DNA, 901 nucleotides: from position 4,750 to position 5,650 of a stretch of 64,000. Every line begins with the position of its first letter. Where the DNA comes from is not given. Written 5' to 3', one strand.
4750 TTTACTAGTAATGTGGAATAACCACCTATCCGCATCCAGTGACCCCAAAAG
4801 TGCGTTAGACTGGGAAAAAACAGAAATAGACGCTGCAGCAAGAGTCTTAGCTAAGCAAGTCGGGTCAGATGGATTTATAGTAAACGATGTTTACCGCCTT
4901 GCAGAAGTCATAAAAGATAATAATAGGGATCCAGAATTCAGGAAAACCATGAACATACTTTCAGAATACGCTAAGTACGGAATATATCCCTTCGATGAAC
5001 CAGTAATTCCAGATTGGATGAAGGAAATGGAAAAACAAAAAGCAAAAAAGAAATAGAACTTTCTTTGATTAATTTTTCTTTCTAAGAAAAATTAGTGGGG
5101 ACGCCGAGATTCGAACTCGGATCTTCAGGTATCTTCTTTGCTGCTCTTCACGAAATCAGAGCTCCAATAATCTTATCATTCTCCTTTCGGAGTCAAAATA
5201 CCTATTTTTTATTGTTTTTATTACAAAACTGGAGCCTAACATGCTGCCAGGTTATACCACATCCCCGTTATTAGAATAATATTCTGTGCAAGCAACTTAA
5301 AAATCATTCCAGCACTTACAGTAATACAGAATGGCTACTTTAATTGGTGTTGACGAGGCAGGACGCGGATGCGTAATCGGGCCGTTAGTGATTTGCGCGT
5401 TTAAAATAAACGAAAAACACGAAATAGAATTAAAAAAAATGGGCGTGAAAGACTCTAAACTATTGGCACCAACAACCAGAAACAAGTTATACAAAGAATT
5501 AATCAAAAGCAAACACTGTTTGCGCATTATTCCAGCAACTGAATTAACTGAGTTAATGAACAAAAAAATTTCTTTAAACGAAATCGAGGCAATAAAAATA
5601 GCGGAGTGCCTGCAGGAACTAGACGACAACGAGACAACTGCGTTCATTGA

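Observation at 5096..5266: tRNA-Trp(CCA) candidate whose 98-nt intron looks like a box C/D guide aimed at its own wobble C34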

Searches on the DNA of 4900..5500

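Call 5: search_rna_families(source=window, start=4900, end=5500, threshold=evalue, max_evalue=10, show_alignments=4)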
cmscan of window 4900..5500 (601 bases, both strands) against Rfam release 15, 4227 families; matches with E-value up to 10: 5.
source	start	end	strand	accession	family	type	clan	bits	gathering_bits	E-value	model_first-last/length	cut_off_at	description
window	5096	5266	-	RF00005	tRNA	Gene; tRNA;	CL00001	35.3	29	1e-05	1-71/71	no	tRNA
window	5042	5091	+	RF02948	cow-rumen-4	Gene; sRNA;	-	18.5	48.5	2.4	1-64/64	no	cow-rumen-4 RNA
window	5025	5076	-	RF03858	mir-1991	Gene; miRNA;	-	18.3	66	1.3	1-66/66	no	mir-1991 microRNA precursor family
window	5029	5196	+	RF01245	snR9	Gene; snRNA; snoRNA; HACA-box;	CL00036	16.2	58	6.1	1-187/187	no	Small nucleolar RNA snR9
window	5040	5081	+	RF01618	ceN114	Gene; snRNA; snoRNA; CD-box;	-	15.9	44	3.7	1-63/63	no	Nematode snoRNA ceN114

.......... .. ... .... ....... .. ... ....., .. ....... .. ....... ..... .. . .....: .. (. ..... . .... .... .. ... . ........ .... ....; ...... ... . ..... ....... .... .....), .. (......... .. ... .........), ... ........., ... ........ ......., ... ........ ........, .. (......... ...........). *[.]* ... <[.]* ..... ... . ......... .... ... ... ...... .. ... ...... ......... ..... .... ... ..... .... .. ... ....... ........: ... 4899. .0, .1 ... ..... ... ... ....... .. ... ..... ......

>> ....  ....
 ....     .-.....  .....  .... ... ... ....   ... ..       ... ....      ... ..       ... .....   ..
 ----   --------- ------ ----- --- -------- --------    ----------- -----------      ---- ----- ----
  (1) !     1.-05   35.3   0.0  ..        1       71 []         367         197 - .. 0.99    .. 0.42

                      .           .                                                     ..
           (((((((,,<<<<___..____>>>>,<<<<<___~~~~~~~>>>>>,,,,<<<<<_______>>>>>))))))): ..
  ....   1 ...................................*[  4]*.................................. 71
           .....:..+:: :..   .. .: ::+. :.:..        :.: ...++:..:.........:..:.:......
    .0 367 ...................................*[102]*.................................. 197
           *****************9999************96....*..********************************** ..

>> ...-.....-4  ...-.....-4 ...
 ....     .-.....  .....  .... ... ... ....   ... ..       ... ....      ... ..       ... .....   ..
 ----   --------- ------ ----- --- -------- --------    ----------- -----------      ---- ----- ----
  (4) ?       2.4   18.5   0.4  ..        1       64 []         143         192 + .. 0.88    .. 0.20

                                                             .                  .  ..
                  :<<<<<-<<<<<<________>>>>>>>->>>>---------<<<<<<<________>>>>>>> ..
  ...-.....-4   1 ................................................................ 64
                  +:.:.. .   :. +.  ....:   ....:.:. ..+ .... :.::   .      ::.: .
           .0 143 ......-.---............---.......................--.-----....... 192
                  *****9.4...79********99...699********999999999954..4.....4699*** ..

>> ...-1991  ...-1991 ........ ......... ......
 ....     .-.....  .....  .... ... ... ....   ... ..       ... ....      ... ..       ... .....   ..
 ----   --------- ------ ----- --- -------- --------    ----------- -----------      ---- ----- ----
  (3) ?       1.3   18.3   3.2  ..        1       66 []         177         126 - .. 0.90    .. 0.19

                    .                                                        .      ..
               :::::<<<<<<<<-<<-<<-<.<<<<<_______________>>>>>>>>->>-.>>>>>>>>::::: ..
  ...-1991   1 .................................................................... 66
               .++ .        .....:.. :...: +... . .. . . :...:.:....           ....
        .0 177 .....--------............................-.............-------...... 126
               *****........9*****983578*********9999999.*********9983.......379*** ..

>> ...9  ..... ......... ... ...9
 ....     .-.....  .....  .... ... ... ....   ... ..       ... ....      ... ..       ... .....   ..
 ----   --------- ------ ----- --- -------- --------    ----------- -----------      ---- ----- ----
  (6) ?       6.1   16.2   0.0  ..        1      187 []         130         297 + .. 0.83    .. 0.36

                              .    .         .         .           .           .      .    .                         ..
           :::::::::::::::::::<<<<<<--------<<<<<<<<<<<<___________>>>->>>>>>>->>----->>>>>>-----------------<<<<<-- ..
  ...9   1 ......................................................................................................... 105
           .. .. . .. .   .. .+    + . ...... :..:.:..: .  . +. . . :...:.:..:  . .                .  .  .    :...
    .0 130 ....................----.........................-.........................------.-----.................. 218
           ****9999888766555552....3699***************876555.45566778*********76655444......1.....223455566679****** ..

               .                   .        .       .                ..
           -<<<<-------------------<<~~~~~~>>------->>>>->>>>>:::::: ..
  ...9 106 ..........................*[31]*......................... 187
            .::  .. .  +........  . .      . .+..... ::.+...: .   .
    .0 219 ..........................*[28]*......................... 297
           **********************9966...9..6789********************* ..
